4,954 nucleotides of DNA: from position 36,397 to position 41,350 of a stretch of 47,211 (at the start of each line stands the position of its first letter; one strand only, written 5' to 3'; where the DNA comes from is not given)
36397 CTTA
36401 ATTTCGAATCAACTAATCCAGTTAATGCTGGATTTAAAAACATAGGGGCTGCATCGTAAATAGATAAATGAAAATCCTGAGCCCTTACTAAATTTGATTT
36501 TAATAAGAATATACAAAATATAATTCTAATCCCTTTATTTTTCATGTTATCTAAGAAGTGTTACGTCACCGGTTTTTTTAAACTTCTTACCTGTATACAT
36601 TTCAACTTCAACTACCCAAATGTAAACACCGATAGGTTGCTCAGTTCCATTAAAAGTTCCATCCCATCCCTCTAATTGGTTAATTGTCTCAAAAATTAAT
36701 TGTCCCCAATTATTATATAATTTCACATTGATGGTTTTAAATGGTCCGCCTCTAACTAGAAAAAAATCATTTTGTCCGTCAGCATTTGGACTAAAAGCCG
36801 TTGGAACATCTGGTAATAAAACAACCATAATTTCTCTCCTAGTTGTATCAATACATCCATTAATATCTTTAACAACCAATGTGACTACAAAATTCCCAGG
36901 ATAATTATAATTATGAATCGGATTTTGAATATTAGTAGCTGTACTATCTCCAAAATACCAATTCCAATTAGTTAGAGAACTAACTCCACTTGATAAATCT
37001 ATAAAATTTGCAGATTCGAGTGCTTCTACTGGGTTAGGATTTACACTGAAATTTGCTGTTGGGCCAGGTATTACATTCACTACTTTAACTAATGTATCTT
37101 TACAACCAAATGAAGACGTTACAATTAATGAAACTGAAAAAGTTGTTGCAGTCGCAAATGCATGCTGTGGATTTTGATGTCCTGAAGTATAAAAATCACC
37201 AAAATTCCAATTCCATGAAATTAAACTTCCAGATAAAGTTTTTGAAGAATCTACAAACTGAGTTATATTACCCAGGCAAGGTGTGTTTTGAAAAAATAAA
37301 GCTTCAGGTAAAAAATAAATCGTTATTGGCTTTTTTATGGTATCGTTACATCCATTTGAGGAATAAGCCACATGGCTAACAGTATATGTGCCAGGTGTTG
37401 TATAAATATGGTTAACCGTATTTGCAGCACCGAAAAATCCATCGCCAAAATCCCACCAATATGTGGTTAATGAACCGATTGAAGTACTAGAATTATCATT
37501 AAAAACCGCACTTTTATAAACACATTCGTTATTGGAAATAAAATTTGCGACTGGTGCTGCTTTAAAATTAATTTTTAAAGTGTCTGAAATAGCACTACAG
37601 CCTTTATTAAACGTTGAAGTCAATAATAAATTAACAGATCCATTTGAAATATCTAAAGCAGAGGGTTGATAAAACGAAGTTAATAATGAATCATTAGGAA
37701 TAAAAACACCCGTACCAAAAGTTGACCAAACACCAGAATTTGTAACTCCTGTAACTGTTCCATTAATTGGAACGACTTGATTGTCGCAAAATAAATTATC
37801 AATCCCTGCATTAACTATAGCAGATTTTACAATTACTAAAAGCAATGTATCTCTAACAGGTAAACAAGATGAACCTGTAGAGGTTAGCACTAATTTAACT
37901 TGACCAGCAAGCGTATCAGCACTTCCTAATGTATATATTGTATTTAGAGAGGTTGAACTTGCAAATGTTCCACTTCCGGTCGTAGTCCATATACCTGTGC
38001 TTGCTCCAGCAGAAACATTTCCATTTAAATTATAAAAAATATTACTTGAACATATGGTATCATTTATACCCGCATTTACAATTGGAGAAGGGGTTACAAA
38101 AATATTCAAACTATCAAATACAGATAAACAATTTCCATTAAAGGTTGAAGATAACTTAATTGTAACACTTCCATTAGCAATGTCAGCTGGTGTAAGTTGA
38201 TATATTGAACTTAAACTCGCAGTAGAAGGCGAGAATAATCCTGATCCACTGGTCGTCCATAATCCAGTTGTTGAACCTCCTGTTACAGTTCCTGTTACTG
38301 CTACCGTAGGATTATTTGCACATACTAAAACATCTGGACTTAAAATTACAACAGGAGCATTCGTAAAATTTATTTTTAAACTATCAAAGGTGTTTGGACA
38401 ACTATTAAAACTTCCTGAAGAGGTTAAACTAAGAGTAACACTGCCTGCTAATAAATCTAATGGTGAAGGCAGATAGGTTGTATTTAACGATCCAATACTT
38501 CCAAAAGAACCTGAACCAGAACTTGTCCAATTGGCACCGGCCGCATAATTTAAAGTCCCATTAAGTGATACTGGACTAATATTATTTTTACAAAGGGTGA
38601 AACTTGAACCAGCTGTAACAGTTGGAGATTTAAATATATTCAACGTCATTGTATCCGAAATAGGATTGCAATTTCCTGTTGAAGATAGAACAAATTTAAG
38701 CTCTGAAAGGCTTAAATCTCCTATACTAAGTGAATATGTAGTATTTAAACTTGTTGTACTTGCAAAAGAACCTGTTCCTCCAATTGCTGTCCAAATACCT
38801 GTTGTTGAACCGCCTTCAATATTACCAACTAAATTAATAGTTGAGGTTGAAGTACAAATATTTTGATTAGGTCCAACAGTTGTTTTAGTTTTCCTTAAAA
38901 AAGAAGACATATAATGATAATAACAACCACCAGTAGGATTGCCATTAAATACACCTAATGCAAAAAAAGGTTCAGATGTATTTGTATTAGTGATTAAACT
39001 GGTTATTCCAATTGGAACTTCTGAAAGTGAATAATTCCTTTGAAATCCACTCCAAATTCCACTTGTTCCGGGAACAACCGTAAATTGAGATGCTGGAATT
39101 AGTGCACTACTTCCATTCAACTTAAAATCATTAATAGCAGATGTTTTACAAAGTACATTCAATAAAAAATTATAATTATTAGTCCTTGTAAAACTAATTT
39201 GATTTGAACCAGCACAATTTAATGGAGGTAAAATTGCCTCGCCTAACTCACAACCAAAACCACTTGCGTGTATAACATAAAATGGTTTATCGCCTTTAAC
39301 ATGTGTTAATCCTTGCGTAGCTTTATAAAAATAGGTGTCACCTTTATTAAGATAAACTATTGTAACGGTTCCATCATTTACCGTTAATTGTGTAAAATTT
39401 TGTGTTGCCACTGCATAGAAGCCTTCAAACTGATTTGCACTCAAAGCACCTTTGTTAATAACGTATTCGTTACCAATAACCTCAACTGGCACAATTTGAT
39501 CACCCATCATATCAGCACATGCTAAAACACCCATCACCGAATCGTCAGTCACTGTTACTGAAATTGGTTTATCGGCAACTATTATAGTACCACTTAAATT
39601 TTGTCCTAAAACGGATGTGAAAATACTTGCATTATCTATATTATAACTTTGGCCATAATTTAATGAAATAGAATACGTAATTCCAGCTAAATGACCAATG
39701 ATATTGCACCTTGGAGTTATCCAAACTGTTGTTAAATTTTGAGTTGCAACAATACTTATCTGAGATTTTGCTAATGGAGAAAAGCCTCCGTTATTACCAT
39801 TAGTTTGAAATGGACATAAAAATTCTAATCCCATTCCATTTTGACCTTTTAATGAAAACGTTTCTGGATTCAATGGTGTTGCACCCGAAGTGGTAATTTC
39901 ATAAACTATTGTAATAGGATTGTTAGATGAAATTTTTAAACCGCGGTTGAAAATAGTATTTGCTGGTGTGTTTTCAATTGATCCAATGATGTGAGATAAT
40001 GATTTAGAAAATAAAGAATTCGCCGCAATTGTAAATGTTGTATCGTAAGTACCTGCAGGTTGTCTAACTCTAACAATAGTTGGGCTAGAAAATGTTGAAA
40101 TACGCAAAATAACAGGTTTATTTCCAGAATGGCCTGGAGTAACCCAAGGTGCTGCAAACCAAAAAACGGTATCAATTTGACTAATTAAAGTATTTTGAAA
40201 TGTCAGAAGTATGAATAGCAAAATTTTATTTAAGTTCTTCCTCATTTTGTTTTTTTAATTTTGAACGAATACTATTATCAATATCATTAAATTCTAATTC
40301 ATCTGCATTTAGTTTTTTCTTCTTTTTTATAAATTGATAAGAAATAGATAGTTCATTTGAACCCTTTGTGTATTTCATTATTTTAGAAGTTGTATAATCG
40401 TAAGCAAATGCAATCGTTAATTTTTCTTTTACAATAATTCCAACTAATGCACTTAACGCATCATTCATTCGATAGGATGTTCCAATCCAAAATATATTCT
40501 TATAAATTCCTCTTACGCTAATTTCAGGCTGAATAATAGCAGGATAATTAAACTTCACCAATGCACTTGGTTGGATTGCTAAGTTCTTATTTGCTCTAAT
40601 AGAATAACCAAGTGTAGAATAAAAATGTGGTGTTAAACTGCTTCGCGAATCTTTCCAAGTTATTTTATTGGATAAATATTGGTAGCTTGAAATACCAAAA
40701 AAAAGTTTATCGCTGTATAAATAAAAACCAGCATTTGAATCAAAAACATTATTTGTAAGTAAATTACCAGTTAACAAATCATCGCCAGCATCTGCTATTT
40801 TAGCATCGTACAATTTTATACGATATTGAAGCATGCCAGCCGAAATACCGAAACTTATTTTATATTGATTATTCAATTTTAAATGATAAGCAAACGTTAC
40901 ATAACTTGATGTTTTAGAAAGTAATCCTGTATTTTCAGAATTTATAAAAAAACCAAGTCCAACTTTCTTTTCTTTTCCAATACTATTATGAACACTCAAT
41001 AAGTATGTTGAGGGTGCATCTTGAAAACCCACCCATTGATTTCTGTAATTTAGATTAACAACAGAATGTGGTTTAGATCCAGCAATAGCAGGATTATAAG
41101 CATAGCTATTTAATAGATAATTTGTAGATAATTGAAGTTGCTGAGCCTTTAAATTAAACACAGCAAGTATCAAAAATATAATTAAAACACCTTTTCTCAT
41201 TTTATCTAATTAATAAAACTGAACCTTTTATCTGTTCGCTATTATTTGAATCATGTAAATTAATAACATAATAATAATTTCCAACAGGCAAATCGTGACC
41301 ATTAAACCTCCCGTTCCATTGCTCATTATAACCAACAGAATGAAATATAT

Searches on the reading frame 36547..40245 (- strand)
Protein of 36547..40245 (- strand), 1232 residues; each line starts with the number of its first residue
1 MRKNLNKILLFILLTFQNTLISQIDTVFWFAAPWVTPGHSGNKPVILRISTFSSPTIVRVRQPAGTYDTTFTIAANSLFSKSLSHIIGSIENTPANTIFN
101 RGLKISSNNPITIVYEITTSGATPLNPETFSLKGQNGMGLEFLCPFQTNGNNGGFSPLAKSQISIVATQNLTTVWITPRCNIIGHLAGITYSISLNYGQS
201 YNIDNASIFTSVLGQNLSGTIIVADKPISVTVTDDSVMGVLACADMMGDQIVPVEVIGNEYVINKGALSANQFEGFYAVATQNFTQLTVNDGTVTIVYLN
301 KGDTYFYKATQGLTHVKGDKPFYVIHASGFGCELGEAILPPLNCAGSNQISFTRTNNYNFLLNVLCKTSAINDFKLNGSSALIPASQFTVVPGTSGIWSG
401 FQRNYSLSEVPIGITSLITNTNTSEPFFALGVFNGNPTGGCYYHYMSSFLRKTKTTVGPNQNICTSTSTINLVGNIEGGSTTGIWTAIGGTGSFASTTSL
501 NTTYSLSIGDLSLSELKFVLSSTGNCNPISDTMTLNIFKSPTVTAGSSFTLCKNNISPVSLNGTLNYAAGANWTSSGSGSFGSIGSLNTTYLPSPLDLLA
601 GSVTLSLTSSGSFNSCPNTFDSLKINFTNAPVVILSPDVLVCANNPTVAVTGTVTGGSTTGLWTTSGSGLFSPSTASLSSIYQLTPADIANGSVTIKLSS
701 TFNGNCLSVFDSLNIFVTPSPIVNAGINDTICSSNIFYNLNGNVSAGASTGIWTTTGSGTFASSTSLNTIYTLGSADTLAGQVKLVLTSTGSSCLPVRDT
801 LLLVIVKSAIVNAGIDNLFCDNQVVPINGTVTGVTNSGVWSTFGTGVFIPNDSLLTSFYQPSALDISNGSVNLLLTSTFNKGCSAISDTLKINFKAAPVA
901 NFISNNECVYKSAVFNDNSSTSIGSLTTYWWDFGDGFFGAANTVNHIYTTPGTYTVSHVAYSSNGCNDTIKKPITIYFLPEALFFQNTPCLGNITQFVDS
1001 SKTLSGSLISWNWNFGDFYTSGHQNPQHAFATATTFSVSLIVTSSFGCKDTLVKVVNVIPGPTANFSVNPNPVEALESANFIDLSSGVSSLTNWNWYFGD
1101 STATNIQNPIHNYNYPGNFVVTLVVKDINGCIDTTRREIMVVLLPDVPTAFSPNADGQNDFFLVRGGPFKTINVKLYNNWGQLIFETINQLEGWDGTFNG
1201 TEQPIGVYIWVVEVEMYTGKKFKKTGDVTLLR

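Call 7: search_protein_families(library=pfam, proteins=[window:36547-40245:-], max_evalue=0.001)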
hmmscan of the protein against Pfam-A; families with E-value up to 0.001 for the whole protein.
window:36547-40245:- (1232 aa): 4 families
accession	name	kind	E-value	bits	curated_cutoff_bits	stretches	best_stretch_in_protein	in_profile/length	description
PF18911.6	PKD_4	-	1.1e-38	131.6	27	3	896-969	2-77/85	PKD domain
PF17517.7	IgGFc_binding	-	1.3e-31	110.4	25.6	1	159-395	27-268/297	IgGFc binding protein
PF00801.26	PKD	-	1.6e-16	60.5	23.5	2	901-965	9-70/80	PKD domain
PF13585.12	CHU_C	-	1.4e-15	57.6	27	1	1147-1226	3-82/86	CHU_C Type IX secretion signal domain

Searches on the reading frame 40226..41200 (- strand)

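Call 7: search_protein_families(library=pfam, proteins=[window:40226-41200:-], max_evalue=0.001)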
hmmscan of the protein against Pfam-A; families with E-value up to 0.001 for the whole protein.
window:40226-41200:- (324 aa): 1 family
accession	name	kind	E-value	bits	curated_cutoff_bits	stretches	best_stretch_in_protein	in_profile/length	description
PF11751.14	PorP_SprF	-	2.9e-64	217.7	22.3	1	18-288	2-273/273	Type IX secretion system membrane protein PorP/SprF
